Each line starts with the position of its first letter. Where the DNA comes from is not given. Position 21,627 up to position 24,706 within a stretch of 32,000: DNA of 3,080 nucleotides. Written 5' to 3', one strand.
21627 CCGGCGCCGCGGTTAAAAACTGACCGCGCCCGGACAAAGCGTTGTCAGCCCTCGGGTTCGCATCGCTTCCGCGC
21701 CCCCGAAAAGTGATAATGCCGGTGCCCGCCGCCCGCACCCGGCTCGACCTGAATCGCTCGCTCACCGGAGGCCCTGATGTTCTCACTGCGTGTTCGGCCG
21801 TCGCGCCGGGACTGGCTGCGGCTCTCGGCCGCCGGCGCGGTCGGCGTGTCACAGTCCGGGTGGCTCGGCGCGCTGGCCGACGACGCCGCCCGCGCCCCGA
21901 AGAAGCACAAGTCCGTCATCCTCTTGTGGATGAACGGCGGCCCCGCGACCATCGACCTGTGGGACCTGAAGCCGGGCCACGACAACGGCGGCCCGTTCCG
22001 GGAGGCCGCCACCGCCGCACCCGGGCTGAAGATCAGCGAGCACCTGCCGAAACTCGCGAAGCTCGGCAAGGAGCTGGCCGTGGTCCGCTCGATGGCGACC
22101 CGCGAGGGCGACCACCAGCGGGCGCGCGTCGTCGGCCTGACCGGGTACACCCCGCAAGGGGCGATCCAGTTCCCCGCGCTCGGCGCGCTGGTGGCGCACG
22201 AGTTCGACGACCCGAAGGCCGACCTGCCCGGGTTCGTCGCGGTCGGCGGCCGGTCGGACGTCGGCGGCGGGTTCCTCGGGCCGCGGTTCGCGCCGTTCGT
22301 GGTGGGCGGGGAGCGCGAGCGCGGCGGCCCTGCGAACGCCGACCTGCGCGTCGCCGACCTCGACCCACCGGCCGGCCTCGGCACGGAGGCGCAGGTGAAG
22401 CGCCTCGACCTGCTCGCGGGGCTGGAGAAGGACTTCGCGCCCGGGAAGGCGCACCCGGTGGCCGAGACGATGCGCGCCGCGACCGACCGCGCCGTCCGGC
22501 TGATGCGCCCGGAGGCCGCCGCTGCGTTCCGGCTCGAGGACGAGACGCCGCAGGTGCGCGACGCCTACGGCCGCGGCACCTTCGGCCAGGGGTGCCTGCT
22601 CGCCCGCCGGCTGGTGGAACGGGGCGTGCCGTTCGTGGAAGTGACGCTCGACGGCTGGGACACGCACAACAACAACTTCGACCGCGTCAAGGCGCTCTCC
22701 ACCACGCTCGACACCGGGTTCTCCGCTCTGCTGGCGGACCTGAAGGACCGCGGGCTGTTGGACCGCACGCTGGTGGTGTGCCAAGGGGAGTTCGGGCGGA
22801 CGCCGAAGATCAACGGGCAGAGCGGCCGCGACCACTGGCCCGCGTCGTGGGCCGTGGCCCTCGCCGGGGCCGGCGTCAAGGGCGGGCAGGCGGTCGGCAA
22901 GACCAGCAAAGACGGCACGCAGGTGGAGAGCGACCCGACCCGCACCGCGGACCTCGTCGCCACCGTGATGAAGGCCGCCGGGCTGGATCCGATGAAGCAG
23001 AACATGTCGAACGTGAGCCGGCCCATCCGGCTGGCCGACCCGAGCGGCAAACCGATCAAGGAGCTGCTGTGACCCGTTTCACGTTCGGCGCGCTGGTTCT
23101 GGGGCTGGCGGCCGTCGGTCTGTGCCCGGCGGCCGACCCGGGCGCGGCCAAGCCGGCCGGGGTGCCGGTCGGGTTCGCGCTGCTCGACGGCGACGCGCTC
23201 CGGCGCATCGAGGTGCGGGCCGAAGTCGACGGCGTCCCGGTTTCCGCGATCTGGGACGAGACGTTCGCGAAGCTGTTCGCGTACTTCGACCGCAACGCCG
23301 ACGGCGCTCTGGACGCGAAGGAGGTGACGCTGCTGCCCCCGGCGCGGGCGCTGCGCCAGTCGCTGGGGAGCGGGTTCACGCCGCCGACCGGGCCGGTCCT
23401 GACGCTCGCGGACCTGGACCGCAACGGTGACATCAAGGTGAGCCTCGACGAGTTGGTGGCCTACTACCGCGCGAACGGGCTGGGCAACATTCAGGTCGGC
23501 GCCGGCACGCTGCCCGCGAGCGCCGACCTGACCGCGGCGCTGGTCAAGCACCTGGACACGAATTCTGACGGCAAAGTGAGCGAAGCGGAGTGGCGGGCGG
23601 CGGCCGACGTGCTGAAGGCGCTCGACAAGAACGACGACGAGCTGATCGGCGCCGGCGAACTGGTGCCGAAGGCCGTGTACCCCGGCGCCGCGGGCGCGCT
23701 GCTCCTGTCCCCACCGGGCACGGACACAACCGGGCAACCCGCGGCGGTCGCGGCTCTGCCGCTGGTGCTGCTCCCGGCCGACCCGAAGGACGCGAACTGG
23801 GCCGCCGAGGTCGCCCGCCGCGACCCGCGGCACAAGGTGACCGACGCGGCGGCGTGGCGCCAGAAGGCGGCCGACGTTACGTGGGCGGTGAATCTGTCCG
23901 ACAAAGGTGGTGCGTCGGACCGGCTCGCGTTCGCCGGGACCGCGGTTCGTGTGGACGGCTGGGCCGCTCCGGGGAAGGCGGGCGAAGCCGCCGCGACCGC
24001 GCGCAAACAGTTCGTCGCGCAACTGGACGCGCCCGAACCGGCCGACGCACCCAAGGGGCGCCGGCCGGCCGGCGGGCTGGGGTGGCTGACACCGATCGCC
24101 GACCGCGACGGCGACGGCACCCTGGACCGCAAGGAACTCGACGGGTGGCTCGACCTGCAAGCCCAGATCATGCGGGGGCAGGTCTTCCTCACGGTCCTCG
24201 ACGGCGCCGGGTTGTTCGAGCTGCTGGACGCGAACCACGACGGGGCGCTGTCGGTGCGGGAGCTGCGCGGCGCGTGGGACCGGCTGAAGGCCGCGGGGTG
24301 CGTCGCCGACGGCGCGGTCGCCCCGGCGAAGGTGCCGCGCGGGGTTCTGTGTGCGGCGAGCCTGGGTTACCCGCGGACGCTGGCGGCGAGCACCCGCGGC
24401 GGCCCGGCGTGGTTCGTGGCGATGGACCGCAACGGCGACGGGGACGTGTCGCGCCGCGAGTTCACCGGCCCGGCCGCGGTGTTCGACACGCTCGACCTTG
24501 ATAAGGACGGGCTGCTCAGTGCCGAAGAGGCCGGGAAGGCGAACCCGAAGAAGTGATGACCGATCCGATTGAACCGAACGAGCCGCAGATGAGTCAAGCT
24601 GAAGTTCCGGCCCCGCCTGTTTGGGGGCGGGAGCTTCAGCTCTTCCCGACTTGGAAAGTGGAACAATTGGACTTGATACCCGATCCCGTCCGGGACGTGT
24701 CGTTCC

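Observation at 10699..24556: Every product of a 14-gene single-strand array carries an export signal: candidate uncharacterised envelope capture-and-processing system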

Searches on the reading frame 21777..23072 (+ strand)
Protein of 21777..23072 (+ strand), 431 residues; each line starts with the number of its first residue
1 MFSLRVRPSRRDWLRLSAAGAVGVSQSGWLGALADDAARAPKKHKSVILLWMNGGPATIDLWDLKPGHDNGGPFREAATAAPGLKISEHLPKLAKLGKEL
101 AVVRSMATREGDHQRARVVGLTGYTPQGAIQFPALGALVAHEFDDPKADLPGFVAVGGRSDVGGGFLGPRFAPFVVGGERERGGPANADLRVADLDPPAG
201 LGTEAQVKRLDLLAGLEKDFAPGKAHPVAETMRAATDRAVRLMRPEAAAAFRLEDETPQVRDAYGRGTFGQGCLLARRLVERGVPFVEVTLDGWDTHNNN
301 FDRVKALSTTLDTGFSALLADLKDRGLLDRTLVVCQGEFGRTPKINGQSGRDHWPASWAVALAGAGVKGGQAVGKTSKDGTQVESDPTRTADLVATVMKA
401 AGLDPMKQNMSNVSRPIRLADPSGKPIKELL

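Call 6: search_protein_families(library=pfam, proteins=[window:21777-23072:+], max_evalue=0.01)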
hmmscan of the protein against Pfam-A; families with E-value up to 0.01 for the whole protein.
window:21777-23072:+ (431 aa): 1 family
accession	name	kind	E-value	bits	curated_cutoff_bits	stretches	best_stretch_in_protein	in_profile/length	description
PF07394.17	DUF1501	-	3.7e-108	362.6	27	1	45-431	2-390/390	Protein of unknown function (DUF1501)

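Call 13: find_encoding_contigs(protein=window:21777-23072:+, flank=10000, max_places=5)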
Protein window:21777-23072:+ (431 aa): no gene with exactly this product is on record in the collection.

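Call 66: search_protein_families(library=pfam, proteins=[window:21777-23072:+], max_evalue=10)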
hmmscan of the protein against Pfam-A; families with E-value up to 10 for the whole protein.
window:21777-23072:+ (431 aa): 1 family
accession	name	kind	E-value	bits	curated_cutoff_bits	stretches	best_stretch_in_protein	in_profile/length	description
PF07394.17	DUF1501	-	3.7e-108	362.6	27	1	45-431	2-390/390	Protein of unknown function (DUF1501)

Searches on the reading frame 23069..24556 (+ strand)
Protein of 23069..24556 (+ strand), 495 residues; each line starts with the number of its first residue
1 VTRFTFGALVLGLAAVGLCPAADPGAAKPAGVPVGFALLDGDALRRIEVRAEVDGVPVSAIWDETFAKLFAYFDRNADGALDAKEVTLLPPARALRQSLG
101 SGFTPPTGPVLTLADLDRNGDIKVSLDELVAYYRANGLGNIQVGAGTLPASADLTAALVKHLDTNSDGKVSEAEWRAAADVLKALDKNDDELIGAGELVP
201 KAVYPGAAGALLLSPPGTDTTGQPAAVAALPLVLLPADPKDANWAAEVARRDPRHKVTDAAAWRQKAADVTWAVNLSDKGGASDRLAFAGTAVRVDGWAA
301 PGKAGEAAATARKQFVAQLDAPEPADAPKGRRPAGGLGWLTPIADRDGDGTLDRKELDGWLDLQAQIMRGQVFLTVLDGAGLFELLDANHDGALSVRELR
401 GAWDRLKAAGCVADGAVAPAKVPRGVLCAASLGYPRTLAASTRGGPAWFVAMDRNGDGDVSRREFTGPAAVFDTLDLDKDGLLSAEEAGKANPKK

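Call 6: search_protein_families(library=pfam, proteins=[window:23069-24556:+], max_evalue=0.01)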
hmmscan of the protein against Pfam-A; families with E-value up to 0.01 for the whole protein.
window:23069-24556:+ (495 aa): 7 families
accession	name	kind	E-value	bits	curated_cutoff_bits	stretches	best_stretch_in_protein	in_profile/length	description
PF13202.12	EF-hand_5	-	3.5e-25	86.7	25.9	2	382-400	4-22/25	EF hand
PF00036.39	EF-hand_1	-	4.1e-25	85.9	25.4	0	382-404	5-27/29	EF hand domain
PF13405.12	EF-hand_6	-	2.2e-22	77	25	0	382-402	5-25/30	EF-hand domain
PF13499.12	EF-hand_7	-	1.5e-20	73.7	30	3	67-134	5-67/67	EF-hand domain pair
PF13833.12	EF-hand_8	-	2.3e-10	40.5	28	0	150-174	22-46/54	EF-hand domain pair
PF23657.1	DUF7151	-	4.4e-05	23.8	27.2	0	73-87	26-40/46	Domain of unknown function (DUF7151)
PF10591.15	SPARC_Ca_bdg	-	0.00024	21.8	22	0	156-176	91-111/113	Secreted protein acidic and rich in cysteine Ca binding region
